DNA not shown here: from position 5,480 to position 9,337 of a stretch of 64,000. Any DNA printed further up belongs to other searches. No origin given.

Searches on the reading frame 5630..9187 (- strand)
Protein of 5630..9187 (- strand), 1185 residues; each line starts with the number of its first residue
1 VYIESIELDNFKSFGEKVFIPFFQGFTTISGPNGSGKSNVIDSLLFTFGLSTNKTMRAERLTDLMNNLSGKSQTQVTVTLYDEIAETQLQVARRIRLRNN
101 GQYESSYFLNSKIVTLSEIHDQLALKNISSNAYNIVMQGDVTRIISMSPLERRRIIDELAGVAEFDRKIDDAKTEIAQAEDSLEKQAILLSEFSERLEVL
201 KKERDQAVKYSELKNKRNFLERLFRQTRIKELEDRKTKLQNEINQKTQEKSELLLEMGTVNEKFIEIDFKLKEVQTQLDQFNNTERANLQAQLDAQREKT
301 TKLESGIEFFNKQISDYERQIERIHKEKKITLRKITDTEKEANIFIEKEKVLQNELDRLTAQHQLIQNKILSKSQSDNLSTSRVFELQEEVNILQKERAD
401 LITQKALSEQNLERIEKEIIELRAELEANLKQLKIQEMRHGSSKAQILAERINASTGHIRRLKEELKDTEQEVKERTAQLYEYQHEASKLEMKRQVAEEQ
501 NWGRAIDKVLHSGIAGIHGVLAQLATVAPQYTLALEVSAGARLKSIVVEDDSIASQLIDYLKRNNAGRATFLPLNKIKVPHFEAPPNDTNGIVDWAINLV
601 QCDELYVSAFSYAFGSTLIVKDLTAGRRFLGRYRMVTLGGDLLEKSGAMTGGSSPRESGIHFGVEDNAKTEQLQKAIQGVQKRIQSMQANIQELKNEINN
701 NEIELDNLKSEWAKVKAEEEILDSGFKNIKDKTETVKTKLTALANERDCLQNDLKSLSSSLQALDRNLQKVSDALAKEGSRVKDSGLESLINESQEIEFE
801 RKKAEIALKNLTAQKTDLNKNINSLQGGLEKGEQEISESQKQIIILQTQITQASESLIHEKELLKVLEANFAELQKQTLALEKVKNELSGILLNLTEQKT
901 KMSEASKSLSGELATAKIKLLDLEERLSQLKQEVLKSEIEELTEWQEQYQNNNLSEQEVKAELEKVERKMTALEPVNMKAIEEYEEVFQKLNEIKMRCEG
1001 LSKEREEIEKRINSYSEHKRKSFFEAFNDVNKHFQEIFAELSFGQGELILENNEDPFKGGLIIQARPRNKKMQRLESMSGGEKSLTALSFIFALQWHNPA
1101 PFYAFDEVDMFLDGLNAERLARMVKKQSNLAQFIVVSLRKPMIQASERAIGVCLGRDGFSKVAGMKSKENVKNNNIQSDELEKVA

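Call 70: search_protein_families(library=ncbifam, proteins=[window:5630-9187:-], max_evalue=1e-10)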
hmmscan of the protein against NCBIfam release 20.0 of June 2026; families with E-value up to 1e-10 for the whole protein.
window:5630-9187:- (1185 aa): 7 families
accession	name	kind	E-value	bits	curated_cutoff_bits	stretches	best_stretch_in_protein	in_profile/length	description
TIGR02169.1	SMC_prok_A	equivalog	3.8e-303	1008.5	729.4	1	2-1166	1-1164/1165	chromosome segregation protein SMC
TIGR02168.1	SMC_prok_B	equivalog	3.8e-164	548.2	567.35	1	2-1163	1-1177/1181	chromosome segregation protein SMC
NF045487.1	ASRP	equivalog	3.1e-28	98.7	300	1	866-1138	321-590/593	archaea-specific SMC-related protein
NF003034.1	PRK03918.1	equivalog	1.4e-20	72.9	700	1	1-495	1-490/878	DNA double-strand break repair ATPase Rad50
NF041035.1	Rad50_Halo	equivalog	1.8e-20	73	1000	0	1-159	1-158/883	DNA double-strand break repair ATPase Rad50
NF002572.0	PRK02224.1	equivalog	1.6e-19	69.7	1087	1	1-159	1-158/888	DNA double-strand break repair ATPase Rad50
NF002244.0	PRK01156.1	equivalog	7.4e-12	44.2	847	1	1-174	1-173/895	DNA double-strand break repair ATPase Rad50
